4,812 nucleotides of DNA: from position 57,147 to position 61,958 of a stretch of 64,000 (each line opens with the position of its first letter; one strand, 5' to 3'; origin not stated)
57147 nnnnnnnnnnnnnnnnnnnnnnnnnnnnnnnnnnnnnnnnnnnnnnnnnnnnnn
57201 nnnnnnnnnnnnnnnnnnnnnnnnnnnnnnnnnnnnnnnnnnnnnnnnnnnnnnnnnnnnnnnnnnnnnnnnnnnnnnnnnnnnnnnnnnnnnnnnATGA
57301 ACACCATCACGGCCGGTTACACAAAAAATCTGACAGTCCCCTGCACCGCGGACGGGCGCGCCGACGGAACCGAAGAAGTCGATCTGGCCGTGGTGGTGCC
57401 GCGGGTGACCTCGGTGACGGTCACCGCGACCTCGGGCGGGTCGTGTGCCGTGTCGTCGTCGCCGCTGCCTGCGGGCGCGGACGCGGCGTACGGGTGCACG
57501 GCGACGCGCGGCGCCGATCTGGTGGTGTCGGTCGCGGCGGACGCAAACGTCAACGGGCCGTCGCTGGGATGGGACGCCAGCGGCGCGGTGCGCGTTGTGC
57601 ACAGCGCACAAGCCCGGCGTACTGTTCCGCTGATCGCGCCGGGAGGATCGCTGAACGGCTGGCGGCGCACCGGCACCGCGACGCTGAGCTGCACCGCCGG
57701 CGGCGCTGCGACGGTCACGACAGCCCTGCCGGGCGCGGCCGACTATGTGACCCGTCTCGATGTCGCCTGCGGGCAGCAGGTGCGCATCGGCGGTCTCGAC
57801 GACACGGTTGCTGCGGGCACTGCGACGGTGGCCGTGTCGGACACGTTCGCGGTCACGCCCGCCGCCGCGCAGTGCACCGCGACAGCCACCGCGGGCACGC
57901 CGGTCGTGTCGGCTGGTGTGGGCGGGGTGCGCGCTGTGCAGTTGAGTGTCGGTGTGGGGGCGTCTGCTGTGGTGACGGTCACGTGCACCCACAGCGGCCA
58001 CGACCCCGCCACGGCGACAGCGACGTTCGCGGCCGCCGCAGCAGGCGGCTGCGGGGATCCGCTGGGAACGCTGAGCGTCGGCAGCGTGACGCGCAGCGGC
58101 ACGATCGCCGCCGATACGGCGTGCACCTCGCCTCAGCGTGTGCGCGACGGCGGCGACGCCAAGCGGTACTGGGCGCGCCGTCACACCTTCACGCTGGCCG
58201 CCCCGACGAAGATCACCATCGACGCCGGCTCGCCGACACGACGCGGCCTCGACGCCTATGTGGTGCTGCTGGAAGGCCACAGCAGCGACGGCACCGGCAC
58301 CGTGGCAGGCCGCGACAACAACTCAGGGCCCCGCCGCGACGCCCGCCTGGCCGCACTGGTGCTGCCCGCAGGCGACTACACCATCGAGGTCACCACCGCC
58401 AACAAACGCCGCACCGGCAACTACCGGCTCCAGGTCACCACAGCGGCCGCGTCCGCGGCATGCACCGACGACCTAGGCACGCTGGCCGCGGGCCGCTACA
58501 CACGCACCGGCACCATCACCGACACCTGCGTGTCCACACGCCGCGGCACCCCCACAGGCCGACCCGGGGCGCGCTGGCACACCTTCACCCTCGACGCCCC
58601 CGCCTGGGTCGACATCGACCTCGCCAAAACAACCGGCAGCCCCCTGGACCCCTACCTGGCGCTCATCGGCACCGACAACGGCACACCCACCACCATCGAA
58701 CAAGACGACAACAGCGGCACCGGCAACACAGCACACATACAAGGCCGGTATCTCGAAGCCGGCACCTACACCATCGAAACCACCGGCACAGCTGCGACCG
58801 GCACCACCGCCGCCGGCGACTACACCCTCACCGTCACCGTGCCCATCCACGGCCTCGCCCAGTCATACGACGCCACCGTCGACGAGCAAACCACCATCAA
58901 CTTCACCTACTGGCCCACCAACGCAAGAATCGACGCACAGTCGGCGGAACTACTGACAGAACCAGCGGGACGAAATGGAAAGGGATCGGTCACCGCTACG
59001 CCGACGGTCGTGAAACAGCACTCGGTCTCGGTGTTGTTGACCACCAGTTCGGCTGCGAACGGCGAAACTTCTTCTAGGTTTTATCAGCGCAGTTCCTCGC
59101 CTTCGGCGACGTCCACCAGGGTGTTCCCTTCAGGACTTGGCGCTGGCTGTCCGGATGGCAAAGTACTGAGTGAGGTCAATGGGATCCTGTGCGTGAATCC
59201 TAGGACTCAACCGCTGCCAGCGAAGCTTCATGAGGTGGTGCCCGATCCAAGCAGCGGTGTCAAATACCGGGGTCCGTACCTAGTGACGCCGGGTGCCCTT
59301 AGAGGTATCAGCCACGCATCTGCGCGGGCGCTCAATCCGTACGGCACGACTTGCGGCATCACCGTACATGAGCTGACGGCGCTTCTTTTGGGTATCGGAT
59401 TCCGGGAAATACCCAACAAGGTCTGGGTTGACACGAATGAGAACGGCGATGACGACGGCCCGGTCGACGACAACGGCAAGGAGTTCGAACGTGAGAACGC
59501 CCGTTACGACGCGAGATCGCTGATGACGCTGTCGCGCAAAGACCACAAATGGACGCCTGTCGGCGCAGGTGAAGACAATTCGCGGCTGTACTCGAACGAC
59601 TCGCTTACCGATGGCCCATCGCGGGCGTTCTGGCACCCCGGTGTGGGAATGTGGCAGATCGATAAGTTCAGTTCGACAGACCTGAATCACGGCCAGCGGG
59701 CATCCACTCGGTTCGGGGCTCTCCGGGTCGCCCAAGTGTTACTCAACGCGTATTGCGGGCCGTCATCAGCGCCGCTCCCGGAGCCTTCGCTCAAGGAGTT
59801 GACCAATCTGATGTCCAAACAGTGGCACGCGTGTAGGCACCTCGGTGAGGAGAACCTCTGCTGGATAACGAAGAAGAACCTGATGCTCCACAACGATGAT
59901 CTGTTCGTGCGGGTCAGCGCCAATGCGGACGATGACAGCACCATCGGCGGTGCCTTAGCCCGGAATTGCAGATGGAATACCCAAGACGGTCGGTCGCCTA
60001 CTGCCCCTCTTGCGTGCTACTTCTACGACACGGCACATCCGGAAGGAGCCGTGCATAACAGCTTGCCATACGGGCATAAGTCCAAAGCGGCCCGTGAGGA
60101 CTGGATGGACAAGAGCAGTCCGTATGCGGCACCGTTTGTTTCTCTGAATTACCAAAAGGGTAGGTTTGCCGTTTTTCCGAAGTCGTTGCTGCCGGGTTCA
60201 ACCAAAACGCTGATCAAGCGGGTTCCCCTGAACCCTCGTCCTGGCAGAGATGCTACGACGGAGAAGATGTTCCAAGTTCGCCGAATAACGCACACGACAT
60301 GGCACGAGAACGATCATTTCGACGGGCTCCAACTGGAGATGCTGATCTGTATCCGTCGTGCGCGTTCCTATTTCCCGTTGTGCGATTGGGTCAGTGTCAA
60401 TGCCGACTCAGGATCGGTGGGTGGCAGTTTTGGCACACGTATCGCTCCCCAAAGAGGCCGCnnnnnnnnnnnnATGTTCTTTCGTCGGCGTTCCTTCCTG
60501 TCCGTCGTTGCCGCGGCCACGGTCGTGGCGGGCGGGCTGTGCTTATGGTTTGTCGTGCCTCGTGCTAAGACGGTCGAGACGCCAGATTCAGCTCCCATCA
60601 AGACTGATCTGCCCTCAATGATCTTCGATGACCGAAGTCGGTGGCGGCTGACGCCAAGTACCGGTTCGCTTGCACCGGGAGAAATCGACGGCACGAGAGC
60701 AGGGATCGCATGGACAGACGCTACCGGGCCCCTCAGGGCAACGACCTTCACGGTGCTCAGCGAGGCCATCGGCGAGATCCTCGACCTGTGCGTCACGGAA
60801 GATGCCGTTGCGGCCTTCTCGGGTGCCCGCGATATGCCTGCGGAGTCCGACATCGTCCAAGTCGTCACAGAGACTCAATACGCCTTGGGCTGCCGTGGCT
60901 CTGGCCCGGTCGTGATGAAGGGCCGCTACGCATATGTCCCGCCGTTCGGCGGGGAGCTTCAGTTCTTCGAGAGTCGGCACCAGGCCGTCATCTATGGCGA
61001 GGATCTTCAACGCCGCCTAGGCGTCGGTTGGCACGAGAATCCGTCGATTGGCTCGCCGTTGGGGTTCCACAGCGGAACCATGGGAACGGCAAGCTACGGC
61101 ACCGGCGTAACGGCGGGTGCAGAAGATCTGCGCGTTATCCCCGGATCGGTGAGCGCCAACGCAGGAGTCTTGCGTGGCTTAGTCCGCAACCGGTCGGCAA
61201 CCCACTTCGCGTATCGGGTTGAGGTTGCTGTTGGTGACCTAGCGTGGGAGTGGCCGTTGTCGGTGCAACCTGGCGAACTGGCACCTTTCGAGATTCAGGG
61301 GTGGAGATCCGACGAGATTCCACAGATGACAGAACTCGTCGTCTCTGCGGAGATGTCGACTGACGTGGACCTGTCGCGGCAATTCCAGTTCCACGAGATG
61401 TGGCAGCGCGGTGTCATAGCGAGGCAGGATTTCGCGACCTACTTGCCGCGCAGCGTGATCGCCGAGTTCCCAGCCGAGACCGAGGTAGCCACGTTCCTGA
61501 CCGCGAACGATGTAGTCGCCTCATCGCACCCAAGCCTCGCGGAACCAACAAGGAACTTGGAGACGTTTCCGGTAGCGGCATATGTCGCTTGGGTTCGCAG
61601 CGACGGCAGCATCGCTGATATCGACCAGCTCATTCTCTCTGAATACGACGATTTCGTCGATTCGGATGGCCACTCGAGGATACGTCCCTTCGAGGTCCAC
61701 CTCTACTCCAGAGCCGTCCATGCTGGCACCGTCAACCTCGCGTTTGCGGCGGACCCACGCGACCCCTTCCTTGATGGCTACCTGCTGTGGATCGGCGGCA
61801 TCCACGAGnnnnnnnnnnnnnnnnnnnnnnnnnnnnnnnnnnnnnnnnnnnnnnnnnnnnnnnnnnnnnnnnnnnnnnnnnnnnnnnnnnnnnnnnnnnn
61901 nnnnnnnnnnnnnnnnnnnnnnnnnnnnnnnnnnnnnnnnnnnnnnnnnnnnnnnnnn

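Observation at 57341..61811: Two-gene cassette (PPC-domain carrier with variable C-terminal domain plus secreted partner) present in two diverged copies: possible effector-immunity or enzyme-inhibitor system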

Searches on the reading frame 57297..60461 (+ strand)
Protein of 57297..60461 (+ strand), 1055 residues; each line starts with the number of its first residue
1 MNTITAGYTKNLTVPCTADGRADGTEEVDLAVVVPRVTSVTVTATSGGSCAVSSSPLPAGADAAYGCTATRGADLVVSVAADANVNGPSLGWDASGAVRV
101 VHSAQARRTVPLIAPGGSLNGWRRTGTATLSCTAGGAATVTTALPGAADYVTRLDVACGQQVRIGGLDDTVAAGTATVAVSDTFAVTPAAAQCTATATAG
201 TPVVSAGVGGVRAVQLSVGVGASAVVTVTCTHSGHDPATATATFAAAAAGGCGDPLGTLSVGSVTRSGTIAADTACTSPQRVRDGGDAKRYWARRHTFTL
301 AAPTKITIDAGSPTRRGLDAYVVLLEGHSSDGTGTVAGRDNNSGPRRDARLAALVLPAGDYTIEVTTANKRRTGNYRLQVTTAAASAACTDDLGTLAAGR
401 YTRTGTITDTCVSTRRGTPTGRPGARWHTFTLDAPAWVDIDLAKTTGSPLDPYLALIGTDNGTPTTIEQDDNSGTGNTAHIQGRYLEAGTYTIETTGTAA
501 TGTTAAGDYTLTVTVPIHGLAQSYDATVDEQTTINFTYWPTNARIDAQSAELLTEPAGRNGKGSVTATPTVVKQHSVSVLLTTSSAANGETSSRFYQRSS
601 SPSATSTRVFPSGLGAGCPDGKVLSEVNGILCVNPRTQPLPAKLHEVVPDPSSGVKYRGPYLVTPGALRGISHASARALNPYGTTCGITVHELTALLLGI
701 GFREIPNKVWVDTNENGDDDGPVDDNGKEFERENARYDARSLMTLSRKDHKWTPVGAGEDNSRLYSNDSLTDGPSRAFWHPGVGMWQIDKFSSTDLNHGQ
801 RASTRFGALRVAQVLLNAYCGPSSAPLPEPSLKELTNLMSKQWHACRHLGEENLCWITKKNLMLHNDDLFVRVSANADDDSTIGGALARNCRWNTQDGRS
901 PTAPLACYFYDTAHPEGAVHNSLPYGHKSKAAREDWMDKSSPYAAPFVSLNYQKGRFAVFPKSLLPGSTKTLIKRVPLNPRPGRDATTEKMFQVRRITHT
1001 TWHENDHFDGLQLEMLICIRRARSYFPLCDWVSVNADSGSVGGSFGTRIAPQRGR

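Call 5: search_protein_families(library=pfam, proteins=[window:57297-60461:+], max_evalue=1)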
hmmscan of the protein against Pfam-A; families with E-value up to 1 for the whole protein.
window:57297-60461:+ (1055 aa): 4 families
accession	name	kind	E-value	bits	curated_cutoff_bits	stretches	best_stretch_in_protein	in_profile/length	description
PF04151.21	PPC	-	5.3e-07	30.9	25.9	2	426-494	3-67/70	Bacterial pre-peptidase C-terminal domain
PF04234.18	CopC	-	0.016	16.6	23.3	0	452-513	33-92/92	CopC domain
PF07495.19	Y_Y_Y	-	0.06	13.7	26.6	0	356-376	35-55/65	Y_Y_Y domain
PF13860.13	FlgD_ig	-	0.095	13.1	27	0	476-514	34-74/79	FlgD Ig-like domain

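Call 6: search_protein_families(library=ncbifam, proteins=[window:57297-60461:+], max_evalue=1)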
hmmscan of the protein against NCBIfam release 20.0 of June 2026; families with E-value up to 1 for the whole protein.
window:57297-60461:+ (1055 aa): 1 family
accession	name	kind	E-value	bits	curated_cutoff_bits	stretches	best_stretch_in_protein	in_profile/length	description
NF038127.1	FDP_fam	subfamily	4.8e-06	27.1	29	2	428-517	21-109/150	DVUA0089 family protein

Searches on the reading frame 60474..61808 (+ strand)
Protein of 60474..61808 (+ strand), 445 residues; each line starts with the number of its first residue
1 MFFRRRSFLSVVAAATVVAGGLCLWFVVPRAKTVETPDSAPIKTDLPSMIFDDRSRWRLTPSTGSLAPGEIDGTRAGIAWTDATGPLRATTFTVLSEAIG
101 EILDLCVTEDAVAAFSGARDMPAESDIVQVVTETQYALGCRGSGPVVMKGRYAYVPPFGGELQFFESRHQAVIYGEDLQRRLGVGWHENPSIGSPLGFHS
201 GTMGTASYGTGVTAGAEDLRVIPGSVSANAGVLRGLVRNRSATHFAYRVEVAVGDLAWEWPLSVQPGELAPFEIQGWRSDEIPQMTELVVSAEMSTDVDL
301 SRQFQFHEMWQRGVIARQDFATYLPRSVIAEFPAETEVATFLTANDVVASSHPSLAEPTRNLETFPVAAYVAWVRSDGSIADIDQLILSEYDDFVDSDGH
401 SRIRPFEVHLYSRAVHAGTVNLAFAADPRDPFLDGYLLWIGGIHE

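Call 5: search_protein_families(library=pfam, proteins=[window:60474-61808:+], max_evalue=1)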
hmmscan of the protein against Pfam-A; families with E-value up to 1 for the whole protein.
window:60474-61808:+ (445 aa): 0 families

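Call 6: search_protein_families(library=ncbifam, proteins=[window:60474-61808:+], max_evalue=1)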
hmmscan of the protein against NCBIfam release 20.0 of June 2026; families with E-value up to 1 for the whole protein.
window:60474-61808:+ (445 aa): 1 family
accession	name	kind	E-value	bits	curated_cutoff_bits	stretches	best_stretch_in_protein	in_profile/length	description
TIGR04344.1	ovoA_Nterm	equivalog_domain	0.16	10.8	400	1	240-311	276-344/444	5-histidylcysteine sulfoxide synthase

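Call 20: find_homologous_proteins(query=window:60474-61808:+)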
Query window:60474-61808:+ (445 aa): 18 proteins with E <= 0.001 among 8000 candidates.
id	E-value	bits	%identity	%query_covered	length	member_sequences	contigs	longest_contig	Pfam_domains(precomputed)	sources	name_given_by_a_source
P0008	0.0e+0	1010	100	100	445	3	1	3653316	-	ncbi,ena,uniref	ncbi:hypothetical protein [Candidatus Poriferisodalis sp.]|uniref:hypothetical protein n=1 Tax=Candi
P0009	7.3e-168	577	60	97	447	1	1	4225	-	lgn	-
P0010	4.9e-96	340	42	99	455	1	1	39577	-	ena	-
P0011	3.5e-94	334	45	92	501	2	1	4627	-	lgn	-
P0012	3.9e-57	212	46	54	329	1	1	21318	-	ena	-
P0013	1.8e-45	174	34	88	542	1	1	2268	-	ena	-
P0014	9.4e-31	125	40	47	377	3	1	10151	-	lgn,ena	-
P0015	3.4e-29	120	32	82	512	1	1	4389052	-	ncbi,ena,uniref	ncbi:hypothetical protein [Candidatus Poriferisodalis sp.]|uniref:hypothetical protein n=1 Tax=Candi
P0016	7.4e-23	99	31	64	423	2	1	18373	-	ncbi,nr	ncbi:MAG: hypothetical protein OXB99_15490 [Acidimicrobiaceae bacterium]|nr:hypothetical protein [Ac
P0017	5.9e-22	96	40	38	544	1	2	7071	-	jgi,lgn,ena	-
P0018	5.6e-18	83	31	51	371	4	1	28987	-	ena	-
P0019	4.4e-17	80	51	20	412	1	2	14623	-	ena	-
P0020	8.9e-17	79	36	38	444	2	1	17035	-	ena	-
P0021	7.1e-16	76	40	32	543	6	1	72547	-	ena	-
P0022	7.6e-16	76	52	20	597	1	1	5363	-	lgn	-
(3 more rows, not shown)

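Call 22: find_encoding_contigs(protein=P0008, flank=10000, max_places=3)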
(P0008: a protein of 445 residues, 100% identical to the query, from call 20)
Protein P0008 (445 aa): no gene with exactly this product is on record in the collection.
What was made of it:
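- Tried and rejected: Not on record (call 22).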

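Call 27: find_encoding_contigs(protein=P0010, flank=8000, max_places=3)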
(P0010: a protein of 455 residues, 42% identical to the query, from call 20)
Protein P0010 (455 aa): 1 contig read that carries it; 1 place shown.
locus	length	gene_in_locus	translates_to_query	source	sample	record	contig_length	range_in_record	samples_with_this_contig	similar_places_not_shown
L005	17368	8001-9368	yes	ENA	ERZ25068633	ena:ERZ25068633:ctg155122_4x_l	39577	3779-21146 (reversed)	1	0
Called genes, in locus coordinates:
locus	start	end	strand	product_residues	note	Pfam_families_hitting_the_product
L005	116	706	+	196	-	-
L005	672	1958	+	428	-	-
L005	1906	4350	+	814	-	PF04151:PPC (faint)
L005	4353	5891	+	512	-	-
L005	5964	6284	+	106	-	-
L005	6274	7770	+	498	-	-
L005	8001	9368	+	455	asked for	-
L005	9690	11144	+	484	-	-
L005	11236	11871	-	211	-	-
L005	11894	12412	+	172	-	PF00583:Acetyltransf_1 (weak)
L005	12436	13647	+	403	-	-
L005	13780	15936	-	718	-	PF04122:CW_binding_2 (weak), PF00657:Lipase_GDSL, PF13472:Lipase_GDSL_2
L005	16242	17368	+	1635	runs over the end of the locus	?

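Call 31: find_encoding_contigs(protein=P0015, flank=10000, max_places=2)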
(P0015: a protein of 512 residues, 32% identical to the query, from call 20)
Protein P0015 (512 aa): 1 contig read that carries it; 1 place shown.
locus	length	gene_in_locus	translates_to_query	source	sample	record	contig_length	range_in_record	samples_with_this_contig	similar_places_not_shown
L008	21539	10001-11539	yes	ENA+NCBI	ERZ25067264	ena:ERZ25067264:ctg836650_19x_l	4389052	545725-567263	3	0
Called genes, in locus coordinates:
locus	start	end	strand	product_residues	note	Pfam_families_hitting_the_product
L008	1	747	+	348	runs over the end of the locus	-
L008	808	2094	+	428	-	PF00872:Transposase_mut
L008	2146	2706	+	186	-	-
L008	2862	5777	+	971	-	-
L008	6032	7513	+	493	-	-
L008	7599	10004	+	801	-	-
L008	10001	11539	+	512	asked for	-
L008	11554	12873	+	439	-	PF04069:OpuAC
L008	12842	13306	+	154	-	-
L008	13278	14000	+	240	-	-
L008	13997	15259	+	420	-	-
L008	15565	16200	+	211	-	-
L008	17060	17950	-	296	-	PF00809:Pterin_bind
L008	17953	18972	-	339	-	PF00348:polyprenyl_synt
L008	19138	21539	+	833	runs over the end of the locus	PF02861:Clp_N, PF05621:TniB (weak), PF23569:NBD_SMAX1 (weak), PF00004:AAA, PF17871:AAA_lid_9, PF07724:AAA_2, PF07728:AAA_5, PF10431:ClpB_D2-small, +10 more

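Call 67: search_protein_families(library=pfam, alignment_id=A3, max_evalue=10)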
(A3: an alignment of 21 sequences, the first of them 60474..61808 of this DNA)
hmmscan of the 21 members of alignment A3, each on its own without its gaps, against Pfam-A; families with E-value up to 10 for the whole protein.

A. member 1, window:60474-61808:+ (445 aa): 0 families

B. families by the number of members that match (of 21 scanned): 7 families
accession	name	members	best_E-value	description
PF21823.1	MUCL1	1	0.00021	Mucin-like protein 1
PF21827.1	New_glue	1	0.0041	New glue protein family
PF10910.14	Phage_gene29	1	0.0058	Phage gene 29 protein family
PF01456.22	Mucin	1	0.023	Mucin-like glycoprotein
PF20938.3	DUF2264_C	1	0.25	DUF2264 C-terminal domain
PF22039.1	HUTI_composite_bact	1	0.72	Imidazolonepropionase-like composite domain, bacteria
PF05086.17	Dicty_REP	1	4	Dictyostelium (Slime Mold) REP protein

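Call 68: search_solved_structures(query=A3, max_evalue=10, show_alignments=2)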
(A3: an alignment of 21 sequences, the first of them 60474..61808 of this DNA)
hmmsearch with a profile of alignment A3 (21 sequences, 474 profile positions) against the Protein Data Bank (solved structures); distinct sequences matched with E-value up to 10: 5.
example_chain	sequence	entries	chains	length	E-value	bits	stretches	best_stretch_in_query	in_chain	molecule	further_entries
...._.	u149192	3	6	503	0.38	13.3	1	343-401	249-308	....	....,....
9qxt_E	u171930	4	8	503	0.38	13.3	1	343-401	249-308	JetA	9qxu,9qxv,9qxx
8as8_E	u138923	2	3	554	0.45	13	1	343-401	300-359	JetA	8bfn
6e5f_A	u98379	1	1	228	1.1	11.8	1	12-60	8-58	Lipid binding protein LpqN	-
6e5d_A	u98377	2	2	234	1.1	11.7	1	12-60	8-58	Lipid binding protein LpqN | Probable conserved lipoprotein LpqN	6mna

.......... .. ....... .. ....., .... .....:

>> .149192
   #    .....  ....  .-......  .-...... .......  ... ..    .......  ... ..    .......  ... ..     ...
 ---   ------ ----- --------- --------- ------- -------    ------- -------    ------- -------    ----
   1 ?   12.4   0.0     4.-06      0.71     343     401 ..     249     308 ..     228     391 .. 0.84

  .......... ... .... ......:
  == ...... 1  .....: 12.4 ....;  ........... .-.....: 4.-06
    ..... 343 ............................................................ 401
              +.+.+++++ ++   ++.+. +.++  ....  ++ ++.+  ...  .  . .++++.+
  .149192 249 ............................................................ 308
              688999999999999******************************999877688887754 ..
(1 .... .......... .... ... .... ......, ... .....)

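Call 90: search_protein_families(library=phrogs, proteins=[window:60474-61808:+], max_evalue=1)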
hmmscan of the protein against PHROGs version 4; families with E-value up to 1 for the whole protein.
window:60474-61808:+ (445 aa): 0 families

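Call 100: search_protein_families(library=ncbifam, alignment_id=A3, max_evalue=10)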
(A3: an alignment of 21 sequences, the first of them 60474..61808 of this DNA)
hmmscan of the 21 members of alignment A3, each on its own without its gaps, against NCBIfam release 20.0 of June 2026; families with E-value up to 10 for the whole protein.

A. member 1, window:60474-61808:+ (445 aa): 2 families
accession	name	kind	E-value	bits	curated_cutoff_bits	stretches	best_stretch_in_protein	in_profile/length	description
TIGR04344.1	ovoA_Nterm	equivalog_domain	0.16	10.8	400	1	240-311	276-344/444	5-histidylcysteine sulfoxide synthase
TIGR01409.1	TAT_signal_seq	domain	2.2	8.8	16.7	1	5-29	3-25/29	twin-arginine translocation signal domain-containing protein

B. families by the number of members that match (of 21 scanned): 7 families
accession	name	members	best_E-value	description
NF038353.1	FxLYD_dom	1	4.5e-06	FxLYD domain-containing protein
NF042930.1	EF0163_fam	1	0.0054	EF0163 family protein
TIGR04344.1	ovoA_Nterm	1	0.16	5-histidylcysteine sulfoxide synthase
NF010433.1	PRK13859.1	1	0.18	type IV secretion system lipoprotein VirB7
NF038083.1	CU044_5270_fam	1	0.35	CU044_5270 family protein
NF041057.1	Rcas_1661_fam_Se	1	0.38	Rcas_1661 family thioredoxin-like (seleno)lipoprotein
TIGR01409.1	TAT_signal_seq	1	2.2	twin-arginine translocation signal domain-containing protein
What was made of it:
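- On FxLYD domain (NF038353): The window's partners give no hit (calls 6, 100).
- Closest known: FxLYD domain proteins. Different: The window's three partners do not hit the model directly (calls 6, 100).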
